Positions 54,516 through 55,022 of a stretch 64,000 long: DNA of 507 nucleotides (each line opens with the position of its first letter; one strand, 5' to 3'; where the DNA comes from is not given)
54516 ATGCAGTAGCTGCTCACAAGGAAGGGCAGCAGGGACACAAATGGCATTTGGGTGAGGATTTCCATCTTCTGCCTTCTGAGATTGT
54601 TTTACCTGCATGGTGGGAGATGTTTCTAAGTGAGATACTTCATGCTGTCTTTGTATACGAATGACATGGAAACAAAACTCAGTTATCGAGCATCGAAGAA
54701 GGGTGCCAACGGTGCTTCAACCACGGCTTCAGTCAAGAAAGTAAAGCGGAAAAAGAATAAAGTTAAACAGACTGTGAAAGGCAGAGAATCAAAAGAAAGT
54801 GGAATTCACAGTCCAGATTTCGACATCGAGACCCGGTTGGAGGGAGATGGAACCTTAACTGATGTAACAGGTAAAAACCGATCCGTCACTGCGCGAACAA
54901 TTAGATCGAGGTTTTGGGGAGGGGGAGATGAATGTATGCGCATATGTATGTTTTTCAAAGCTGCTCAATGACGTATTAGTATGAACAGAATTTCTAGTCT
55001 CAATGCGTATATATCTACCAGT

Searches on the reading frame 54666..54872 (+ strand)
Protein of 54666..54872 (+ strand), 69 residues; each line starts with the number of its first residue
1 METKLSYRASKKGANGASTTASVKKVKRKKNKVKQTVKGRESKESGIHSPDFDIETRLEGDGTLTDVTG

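Call 35: search_protein_families(library=pfam, proteins=[window:54666-54872:+], max_evalue=0.1)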
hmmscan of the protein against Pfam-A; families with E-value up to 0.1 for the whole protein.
seq(69 aa): 0 families
